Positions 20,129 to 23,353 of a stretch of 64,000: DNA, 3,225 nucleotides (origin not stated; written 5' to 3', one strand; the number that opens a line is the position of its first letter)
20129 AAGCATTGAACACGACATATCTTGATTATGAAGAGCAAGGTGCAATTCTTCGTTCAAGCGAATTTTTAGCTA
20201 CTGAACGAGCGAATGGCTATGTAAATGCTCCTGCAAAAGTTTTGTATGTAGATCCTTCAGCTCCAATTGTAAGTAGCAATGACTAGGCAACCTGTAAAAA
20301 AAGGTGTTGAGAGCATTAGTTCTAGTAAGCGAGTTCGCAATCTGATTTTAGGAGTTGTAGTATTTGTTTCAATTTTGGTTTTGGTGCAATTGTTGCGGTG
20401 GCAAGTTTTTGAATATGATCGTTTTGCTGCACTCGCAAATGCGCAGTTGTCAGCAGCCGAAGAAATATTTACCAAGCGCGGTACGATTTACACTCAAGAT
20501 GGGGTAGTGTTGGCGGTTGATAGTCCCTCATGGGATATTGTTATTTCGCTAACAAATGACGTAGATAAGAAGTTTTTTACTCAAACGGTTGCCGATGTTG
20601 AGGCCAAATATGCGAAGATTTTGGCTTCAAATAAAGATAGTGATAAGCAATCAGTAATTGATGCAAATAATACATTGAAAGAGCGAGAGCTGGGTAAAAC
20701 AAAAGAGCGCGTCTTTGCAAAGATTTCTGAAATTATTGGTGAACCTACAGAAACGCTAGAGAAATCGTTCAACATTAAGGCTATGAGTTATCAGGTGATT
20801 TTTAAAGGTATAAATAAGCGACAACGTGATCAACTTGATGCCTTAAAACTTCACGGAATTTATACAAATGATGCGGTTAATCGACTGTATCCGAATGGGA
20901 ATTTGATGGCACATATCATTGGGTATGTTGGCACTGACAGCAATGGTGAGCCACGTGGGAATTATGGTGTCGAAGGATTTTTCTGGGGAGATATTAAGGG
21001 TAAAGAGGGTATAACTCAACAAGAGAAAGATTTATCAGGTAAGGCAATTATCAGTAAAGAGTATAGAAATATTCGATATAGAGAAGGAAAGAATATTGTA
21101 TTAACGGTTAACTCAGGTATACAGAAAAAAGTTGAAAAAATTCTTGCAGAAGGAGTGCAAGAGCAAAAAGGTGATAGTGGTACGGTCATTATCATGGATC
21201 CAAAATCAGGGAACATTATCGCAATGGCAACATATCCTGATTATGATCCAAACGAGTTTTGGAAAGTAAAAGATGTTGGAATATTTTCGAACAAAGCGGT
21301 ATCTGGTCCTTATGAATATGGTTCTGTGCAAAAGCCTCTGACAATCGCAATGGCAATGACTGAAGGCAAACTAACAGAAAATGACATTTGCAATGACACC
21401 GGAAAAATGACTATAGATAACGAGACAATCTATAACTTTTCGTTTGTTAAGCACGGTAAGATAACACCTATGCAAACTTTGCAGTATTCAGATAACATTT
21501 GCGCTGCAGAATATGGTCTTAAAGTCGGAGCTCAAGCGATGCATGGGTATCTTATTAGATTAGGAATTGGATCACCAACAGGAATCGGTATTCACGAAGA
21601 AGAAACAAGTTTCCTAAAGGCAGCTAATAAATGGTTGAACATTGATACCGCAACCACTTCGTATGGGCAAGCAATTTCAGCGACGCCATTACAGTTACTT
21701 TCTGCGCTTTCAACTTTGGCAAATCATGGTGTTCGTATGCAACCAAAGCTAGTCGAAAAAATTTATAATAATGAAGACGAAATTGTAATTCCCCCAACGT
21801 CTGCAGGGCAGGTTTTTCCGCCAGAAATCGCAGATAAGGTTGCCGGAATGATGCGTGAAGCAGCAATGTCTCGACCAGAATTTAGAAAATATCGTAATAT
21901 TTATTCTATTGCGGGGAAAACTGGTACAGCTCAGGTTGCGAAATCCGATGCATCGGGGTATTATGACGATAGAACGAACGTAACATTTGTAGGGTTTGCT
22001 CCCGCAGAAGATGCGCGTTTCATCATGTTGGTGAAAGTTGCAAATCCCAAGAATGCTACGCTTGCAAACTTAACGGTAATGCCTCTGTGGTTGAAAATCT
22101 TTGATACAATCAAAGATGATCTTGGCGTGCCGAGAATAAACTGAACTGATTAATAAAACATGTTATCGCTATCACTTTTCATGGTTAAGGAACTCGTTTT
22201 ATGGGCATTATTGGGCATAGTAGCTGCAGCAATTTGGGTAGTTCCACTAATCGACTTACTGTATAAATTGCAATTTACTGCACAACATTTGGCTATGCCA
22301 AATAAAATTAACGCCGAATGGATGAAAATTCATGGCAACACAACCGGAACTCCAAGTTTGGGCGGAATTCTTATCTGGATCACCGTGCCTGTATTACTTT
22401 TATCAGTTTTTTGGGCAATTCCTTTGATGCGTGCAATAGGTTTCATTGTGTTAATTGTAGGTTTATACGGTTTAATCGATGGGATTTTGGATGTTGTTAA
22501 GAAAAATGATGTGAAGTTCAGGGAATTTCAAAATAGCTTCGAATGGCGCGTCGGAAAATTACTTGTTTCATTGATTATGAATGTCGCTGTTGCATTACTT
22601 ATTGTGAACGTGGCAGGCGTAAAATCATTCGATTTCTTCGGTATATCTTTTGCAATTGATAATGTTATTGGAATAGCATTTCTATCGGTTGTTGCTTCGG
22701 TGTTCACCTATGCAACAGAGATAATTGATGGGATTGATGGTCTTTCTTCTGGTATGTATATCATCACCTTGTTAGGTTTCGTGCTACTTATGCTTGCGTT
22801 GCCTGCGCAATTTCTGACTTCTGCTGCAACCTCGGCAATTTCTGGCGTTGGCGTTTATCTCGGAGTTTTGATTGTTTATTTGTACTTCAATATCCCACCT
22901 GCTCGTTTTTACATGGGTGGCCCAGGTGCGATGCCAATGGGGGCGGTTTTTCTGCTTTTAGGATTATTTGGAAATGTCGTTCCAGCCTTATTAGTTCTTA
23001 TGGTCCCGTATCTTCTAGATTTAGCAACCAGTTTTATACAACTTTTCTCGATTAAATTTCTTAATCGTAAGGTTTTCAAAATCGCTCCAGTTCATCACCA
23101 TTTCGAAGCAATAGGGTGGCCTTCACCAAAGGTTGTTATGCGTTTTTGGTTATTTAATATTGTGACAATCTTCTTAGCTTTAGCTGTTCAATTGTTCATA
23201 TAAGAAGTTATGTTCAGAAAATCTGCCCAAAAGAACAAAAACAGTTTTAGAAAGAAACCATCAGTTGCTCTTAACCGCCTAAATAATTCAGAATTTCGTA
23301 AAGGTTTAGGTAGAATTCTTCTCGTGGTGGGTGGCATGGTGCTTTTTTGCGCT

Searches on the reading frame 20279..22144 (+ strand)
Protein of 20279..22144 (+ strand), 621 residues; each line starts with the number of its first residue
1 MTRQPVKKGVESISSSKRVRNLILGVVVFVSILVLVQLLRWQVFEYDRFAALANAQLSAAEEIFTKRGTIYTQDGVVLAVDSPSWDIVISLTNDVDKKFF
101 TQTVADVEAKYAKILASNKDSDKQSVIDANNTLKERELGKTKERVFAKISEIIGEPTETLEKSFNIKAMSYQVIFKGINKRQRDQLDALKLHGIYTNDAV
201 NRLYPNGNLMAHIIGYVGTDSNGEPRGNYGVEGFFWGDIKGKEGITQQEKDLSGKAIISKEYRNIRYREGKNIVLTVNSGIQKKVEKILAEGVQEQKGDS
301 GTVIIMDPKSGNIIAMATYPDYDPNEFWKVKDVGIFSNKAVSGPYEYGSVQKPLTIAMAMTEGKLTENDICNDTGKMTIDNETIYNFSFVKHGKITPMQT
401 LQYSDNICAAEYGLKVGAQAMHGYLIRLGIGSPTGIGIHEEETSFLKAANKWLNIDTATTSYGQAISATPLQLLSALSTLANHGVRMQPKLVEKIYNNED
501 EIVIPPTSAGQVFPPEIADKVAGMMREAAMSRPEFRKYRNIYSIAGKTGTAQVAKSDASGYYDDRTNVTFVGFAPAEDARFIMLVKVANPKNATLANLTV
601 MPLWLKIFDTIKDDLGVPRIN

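Call 45: search_protein_families(library=pfam, proteins=[window:20279-22144:+], max_evalue=0.0001)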
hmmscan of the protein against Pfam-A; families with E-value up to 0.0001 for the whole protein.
window:20279-22144:+ (621 aa): 2 families
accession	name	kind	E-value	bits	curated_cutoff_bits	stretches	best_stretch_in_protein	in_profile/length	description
PF00905.27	Transpeptidase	-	2.2e-65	221.3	22.1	1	301-593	1-285/299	Penicillin binding protein transpeptidase domain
PF03717.20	PBP_dimer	-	2.8e-19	70.7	24.4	1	65-256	4-162/180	Penicillin-binding Protein dimerisation domain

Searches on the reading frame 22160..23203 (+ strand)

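Call 45: search_protein_families(library=pfam, proteins=[window:22160-23203:+], max_evalue=0.0001)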
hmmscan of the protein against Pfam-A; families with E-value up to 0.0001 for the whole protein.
window:22160-23203:+ (347 aa): 1 family
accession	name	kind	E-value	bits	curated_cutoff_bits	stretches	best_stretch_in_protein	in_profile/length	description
PF00953.26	Glycos_transf_4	-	4.7e-11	43.4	27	1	95-269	6-157/160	Glycosyl transferase family 4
